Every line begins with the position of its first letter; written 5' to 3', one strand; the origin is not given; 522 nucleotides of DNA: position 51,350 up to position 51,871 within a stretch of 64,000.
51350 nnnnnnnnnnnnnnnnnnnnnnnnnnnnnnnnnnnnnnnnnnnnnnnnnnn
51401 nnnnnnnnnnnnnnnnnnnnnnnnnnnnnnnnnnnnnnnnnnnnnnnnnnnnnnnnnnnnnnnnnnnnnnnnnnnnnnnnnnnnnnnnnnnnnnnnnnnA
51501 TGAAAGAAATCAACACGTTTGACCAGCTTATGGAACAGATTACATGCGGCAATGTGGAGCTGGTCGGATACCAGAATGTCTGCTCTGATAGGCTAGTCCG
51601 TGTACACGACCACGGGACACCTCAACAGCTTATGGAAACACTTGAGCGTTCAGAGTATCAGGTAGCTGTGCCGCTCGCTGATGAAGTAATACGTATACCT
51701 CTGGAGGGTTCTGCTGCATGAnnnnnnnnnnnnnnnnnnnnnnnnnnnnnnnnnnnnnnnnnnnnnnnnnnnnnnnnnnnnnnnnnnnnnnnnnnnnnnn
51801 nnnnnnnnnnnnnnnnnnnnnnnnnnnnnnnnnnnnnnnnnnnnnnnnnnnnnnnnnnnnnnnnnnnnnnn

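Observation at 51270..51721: Two further micro-genes (76 aa and 73 aa) chained between atpD and atpC by overlapping stop/start codons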

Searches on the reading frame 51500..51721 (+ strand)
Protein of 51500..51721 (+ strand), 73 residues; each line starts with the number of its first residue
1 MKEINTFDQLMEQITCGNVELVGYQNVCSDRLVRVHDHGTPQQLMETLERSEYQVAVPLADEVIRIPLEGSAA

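Call 3: search_protein_families(library=pfam, proteins=[window:51500-51721:+], max_evalue=1)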
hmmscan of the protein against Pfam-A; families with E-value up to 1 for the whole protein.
window:51500-51721:+ (73 aa): 0 families

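Call 4: search_protein_families(library=ncbifam, proteins=[window:51500-51721:+], max_evalue=1)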
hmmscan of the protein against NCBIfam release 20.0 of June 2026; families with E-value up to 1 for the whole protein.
window:51500-51721:+ (73 aa): 0 families

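Call 5: find_homologous_proteins(query=window:51500-51718:+, max_evalue=0.01)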
Query window:51500-51718:+ (73 aa): 1 proteins with E <= 0.01 among 1 candidates.
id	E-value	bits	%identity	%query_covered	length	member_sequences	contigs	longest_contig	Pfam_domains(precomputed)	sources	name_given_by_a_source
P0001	5.4e-41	154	100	100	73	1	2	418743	-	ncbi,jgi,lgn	-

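Call 7: find_encoding_contigs(protein=P0001, flank=10000, max_places=6)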
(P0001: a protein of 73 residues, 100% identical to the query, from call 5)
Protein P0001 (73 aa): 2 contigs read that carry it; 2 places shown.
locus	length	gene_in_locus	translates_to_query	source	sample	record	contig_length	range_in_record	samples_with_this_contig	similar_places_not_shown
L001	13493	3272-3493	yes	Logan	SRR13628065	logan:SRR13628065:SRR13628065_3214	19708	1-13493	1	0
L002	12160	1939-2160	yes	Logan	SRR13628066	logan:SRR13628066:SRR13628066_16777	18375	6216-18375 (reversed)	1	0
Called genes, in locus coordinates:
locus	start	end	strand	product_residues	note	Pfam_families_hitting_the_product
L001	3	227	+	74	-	?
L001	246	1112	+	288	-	PF00231:ATP-synt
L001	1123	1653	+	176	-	-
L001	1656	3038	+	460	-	PF02874:ATP-synt_ab_N, PF00006:ATP-synt_ab, PF22919:ATP-synt_VA_C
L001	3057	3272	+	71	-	-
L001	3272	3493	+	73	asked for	-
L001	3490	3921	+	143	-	PF02823:ATP-synt_DE_N, PF00401:ATP-synt_DE (weak)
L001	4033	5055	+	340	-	-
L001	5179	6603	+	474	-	PF13522:GATase_6, PF13537:GATase_7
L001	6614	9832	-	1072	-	PF00580:UvrD-helicase, PF13245:AAA_19, PF13604:AAA_30 (faint), PF13361:UvrD_C, PF13538:UvrD_C_2 (faint), PF12705:PDDEXK_1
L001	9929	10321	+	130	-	-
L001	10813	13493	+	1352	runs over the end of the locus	PF17802:SpaA (faint), PF19403:SpaA_2 (faint), PF22904:NOMO1-like_2nd (faint), PF20674:SpaA_3 (faint), PF24514:SpaA_4, PF17210:SdrD_B (weak)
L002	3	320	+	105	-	?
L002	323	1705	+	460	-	PF02874:ATP-synt_ab_N, PF00006:ATP-synt_ab, PF22919:ATP-synt_VA_C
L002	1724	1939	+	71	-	-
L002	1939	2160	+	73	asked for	-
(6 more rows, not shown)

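Call 39: search_protein_representatives(protein=window:51500-51718:+)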
Query: 73 residues. Proteins with E-value up to 0.001 (for the whole library): 44; up to 1e-10: 1; up to 1e-30: 0. The best 44 are listed.
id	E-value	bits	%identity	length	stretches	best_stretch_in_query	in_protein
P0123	3.0e-23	96.7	66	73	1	1-73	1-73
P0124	3.4e-10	55.4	43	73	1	1-70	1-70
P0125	4.3e-10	55.1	28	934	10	20-66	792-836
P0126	1.1e-09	53.8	31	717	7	19-48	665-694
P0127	2.1e-09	53.0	35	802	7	20-54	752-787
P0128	9.4e-09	50.9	28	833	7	25-58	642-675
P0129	2.9e-08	49.4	27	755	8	20-66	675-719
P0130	6.9e-08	48.2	31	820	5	19-62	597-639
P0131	2.6e-07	46.3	30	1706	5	29-72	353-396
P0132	3.2e-07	46.1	34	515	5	19-51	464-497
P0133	4.8e-07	45.5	32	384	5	20-66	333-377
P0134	8.8e-07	44.7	35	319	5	19-45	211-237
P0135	9.7e-07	44.5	29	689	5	19-53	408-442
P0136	1.1e-06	44.3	34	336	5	21-47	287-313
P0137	2.8e-06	43.1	32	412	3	22-54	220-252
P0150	5.1e-05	39.1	46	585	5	4-23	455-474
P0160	2.1e-04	37.2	28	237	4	16-54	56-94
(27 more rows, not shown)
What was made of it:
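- The phmmer scan lists about 40 repeat proteins at E of 4e-10 to 1e-3 (call 39).
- Tried and rejected: The exhaustive HMMER scan for ORF73 returned two orthologue representatives plus repeat proteins (call 39).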

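Call 40: search_solved_structures(query=A5, max_evalue=10, show_alignments=2)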
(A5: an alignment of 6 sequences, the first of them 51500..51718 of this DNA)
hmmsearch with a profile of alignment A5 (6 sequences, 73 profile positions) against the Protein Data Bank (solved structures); distinct sequences matched with E-value up to 10: 5.
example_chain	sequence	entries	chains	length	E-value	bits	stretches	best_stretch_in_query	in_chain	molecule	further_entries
3ugm_A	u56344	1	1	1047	6.1e-08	35.4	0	29-50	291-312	TAL effector AvrBs3/PthA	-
4hpz_A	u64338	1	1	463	0.0012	21.6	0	29-50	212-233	dTale2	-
1qax_A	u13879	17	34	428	0.0033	20.2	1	5-52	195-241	PROTEIN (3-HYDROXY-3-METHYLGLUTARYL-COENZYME A REDUCTASE) | 3-hydroxy-3-methylglutaryl-coenzyme A reductase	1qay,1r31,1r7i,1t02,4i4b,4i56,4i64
8cv8_A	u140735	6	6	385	1.3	11.9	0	26-67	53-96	Hyoscyamine 6-beta-hydroxylase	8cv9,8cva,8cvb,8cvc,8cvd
8cve_A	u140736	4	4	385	1.3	11.9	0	26-67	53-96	Hyoscyamine 6-beta-hydroxylase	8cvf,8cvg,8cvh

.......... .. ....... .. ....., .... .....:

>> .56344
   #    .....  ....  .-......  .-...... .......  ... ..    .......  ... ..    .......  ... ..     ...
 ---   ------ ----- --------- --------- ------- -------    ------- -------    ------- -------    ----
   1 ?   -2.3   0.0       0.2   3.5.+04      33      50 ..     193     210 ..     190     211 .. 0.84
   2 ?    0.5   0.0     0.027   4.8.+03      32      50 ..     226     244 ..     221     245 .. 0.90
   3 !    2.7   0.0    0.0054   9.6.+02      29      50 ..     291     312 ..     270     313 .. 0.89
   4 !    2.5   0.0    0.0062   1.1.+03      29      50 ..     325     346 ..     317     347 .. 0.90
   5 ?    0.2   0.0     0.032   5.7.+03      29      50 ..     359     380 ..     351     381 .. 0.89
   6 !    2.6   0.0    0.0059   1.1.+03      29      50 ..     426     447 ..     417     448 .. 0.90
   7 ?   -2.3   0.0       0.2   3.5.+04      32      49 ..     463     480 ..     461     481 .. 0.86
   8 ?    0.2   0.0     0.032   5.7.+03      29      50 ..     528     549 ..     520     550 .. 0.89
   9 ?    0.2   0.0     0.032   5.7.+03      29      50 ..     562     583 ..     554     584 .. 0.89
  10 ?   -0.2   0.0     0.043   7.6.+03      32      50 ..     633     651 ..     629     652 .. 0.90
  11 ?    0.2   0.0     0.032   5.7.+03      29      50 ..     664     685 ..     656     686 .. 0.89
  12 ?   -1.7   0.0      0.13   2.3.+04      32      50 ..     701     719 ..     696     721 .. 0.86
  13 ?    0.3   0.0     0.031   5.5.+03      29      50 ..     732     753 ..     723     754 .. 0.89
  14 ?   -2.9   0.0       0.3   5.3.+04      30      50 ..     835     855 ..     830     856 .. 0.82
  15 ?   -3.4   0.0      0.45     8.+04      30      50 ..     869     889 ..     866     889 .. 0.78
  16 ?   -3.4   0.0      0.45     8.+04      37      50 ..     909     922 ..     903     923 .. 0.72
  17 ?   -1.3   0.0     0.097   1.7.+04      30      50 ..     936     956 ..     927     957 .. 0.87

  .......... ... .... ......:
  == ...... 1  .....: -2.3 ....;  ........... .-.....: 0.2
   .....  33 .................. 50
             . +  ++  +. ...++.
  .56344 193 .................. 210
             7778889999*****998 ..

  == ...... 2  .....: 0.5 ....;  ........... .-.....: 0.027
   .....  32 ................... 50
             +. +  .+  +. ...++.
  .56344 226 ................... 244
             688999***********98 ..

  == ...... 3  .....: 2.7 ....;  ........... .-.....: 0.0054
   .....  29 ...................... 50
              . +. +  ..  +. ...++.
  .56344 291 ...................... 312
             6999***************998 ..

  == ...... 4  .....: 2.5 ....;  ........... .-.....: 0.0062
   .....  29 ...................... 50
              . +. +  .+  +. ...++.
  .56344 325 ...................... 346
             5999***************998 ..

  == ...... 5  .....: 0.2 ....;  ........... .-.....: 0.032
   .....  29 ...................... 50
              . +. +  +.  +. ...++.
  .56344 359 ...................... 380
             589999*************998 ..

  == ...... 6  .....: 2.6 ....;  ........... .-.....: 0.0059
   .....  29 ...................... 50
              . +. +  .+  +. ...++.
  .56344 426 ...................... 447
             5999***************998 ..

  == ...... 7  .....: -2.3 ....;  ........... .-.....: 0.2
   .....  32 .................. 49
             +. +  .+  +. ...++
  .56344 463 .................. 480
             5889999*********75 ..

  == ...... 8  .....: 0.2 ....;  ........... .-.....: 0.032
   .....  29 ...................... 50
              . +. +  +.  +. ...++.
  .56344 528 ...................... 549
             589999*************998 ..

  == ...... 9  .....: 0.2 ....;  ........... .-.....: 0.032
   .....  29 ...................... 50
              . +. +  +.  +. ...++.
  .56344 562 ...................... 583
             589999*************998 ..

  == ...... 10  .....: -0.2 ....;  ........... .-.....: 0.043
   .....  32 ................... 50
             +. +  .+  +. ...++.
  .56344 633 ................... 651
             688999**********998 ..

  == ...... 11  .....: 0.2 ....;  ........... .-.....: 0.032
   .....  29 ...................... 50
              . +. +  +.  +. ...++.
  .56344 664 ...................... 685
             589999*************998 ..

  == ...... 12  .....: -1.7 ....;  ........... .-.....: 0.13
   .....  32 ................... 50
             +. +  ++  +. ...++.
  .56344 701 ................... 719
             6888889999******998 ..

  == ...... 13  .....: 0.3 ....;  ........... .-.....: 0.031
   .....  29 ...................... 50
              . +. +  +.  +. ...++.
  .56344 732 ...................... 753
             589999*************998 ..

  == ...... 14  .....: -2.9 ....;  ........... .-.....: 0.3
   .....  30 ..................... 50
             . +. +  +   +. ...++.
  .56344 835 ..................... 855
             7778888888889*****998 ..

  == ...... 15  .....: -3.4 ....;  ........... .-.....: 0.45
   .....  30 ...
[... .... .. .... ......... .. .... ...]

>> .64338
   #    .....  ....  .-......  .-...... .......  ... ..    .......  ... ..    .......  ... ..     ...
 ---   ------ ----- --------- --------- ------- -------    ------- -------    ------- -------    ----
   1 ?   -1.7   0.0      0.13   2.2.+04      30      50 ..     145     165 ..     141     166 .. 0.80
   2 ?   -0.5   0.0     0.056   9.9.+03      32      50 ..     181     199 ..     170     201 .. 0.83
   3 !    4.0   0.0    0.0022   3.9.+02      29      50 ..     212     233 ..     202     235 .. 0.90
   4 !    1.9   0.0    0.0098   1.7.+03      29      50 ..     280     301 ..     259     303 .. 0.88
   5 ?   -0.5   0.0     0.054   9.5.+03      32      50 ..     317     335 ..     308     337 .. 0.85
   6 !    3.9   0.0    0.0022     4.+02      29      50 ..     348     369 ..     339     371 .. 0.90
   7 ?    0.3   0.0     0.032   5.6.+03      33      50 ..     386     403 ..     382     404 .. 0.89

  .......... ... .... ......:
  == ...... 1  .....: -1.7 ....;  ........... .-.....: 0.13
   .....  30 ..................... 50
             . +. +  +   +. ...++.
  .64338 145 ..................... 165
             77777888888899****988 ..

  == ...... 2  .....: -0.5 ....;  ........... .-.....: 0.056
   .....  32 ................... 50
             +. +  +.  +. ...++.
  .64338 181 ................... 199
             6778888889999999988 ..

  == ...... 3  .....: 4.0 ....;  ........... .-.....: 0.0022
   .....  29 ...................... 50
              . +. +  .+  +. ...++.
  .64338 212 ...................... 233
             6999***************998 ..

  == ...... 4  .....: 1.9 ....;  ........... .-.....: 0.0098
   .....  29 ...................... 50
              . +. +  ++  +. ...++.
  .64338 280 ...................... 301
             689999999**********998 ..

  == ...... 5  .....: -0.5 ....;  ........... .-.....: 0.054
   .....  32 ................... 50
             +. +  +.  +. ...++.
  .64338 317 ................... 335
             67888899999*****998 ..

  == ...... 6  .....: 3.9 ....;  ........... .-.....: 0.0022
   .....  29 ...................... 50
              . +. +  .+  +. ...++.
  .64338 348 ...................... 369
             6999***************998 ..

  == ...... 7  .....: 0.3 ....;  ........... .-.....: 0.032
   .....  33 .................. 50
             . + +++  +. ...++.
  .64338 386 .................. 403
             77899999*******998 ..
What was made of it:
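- The scores are sums over many near-identical repeats, each worth only 0-4 bits for TALE (call 40).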

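Call 43: search_protein_families(library=pfam, proteins=[P0125, P0126, P0133, P0134, P0136, P0160], max_evalue=0.01)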
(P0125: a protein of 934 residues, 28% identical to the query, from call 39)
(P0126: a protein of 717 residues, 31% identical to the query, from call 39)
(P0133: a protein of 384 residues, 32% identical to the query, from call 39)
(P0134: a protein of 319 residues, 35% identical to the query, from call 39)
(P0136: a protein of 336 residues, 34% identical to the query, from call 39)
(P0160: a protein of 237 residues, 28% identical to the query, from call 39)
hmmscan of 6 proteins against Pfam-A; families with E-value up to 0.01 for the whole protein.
P0125 (934 aa): 6 families
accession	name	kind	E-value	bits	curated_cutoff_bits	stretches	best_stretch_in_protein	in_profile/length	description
PF05569.17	Peptidase_M56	-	1.6e-35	123.1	31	1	36-312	19-278/296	BlaR1 peptidase M56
PF14747.11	DUF4473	-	0.00021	22.2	25.9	0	757-779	6-28/78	Domain of unknown function (DUF4473)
PF01435.24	Peptidase_M48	-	0.00035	20.9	20.3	1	209-305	43-138/186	Peptidase family M48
PF22943.2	HTH_68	-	0.002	18.2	27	0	570-587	8-25/45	Putative helix-turn-helix domain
PF03098.20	An_peroxidase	-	0.0065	15.5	25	0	569-613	367-410/530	Animal haem peroxidase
PF12554.13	MOZART1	-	0.0093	16.2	27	0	704-727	13-36/47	Mitotic-spindle organizing gamma-tubulin ring associated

P0126 (717 aa): 3 families
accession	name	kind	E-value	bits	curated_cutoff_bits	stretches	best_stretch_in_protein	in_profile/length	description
PF05569.17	Peptidase_M56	-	1.7e-31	110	31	1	16-299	2-276/296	BlaR1 peptidase M56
PF01435.24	Peptidase_M48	-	2.9e-05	24.4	20.3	1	215-252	59-98/186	Peptidase family M48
PF12554.13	MOZART1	-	0.007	16.5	27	0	582-601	17-36/47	Mitotic-spindle organizing gamma-tubulin ring associated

P0133 (384 aa): 0 families

P0134 (319 aa): 0 families

P0136 (336 aa): 1 family
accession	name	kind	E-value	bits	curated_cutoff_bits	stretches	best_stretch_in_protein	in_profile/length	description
PF22943.2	HTH_68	-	0.0032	17.5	27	0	266-284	7-25/45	Putative helix-turn-helix domain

P0160 (237 aa): 2 families
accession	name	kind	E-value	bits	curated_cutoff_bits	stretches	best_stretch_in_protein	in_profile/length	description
PF22943.2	HTH_68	-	0.00076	19.5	27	0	10-27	6-23/45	Putative helix-turn-helix domain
PF03377.19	TAL_effector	-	0.0036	18.1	28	0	20-33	21-34/34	TAL effector repeat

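Call 44: search_protein_families(library=ncbifam, proteins=[P0133, P0134, P0160, P0126], max_evalue=0.01)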
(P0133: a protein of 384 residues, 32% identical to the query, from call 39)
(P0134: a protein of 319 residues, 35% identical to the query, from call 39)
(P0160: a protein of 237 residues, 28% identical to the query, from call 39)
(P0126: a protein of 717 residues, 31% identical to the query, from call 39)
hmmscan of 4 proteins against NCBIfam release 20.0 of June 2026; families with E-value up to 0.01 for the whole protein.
P0133 (384 aa): 0 families

P0134 (319 aa): 0 families

P0160 (237 aa): 2 families
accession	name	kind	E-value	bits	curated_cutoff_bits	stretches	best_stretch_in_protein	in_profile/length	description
NF045560.1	aroma_sacti_dom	domain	0.00046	20.4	30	0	100-115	2-17/52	aroma-sacti cluster domain-containing protein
NF041940.1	choice_anch_X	domain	0.0016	18.2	25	0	15-28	1-14/37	choice-of-anchor X domain-containing protein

P0126 (717 aa): 9 families
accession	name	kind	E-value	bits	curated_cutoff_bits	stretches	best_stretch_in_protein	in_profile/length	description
NF000326.1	blaR1_generic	equivalog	2.8e-28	98.6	400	1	21-277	6-253/585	BlaR1 family beta-lactam sensor/signal transducer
NF033108.1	sensor_BlaR1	exception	2.5e-11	42.8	1200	1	25-273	13-248/585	beta-lactam sensor/signal transducer BlaR1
NF033109.1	sensor_MecR1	exception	5.6e-07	28.4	1200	1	131-274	110-252/585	beta-lactam sensor/signal transducer MecR1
NF002826.0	PRK03001.1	equivalog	9.6e-06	25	369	1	214-241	119-146/285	zinc metalloprotease HtpX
NF002363.0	PRK01345.1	equivalog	4.6e-05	22.6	422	0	212-238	116-142/318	zinc metalloprotease HtpX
NF010113.0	PRK13586.1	equivalog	0.00026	20.7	238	0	547-596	37-86/232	1-(5-phosphoribosyl)-5-((5-phosphoribosylamino)methylideneamino)imidazole-4-carboxamide isomerase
NF003425.0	PRK04897.1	equivalog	0.00051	19.3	355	1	217-256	134-177/298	zinc metalloprotease HtpX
NF002669.0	PRK02391.1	equivalog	0.00086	18.5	341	1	204-245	118-159/298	zinc metalloprotease HtpX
NF002775.0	PRK02870.1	equivalog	0.0072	15.6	285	0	215-243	168-196/338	zinc metalloprotease HtpX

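Call 50: predict_structure(alignment_id=A6)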
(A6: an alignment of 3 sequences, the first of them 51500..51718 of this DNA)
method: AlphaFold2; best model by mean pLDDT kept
length: 73 residues; sequences in the alignment: 3
mean_pLDDT: 48.9   pTM: 0.31
mean pLDDT of the five models: 48.9, 46.0, 45.8, 42.5, 41.0
residues with pLDDT >= 90: 0; 70-90: 2; 50-70: 30; < 50: 41
segments of 3 or more residues with pLDDT < 50: 1-3, 23-38, 51-65, 67-73
pLDDT, mean of each block of 10 residues (from residue 1): 56 63 44 40 53 45 44 40
secondary structure, 60 per line:
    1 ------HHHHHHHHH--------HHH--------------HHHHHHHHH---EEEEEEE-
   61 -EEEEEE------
elements in order: H7-15 H41-49 E53-59 E62-67
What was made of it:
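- Tried and rejected: AF2 with a 3-sequence alignment for ORF73 gave pLDDT 48.9 (call 50).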

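Call 58: find_related_loci(query=A5, collection=viral_contigs, flank=3000)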
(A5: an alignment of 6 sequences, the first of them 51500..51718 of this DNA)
Query A5 (73 aa) in viral_contigs; peptide patterns used: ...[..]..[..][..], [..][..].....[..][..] (x = any residue, [..] = any of these).
29 stretches matched a pattern, but none encodes a relative of the query by tblastn (E <= 1e-3).
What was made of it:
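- On Phage or defence-system protein families: No relative of ORF73 is present in IMG/VR (call 58).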

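Call 60: search_solved_structures(query=P0133, max_evalue=1)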
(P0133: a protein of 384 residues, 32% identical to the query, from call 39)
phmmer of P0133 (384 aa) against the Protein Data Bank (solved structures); distinct sequences matched with E-value up to 1: 7.
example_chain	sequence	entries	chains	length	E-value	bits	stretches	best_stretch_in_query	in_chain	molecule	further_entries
7scl_A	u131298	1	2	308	0.31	13.4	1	239-340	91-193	Fatty Acid Kinase B1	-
6alw_A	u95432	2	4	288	0.42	12.9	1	238-339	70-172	EDD domain protein, DegV family | Fatty acid Kinase (Fak) B1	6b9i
6nyu_A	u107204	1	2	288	0.42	12.9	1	238-339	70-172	DegV domain-containing protein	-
5woo_A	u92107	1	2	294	0.44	12.9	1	239-339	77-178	EDD domain protein, DegV family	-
5uto_A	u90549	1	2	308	0.48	12.7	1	239-339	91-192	EDD domain protein, DegV family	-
6mh9_A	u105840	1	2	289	0.62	12.4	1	239-339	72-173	Fatty Acid Kinase (Fak) B1 protein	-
6nm1_A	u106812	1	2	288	0.98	11.7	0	238-339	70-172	Fatty acid Kinase (Fak) B1 protein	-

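Call 78: search_protein_families(library=phrogs, proteins=[window:51500-51718:+], max_evalue=0.1)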
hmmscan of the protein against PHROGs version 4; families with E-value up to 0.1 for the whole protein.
window:51500-51718:+ (73 aa): 0 families

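Call 79: search_protein_families(library=padloc, proteins=[window:51500-51718:+], max_evalue=0.1)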
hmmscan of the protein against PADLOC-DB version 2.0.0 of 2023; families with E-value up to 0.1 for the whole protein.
window:51500-51718:+ (73 aa): 0 families
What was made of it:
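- There are no PHROGs or PADLOC hits (calls 78, 79) and no relatives in viral contigs (call 58).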
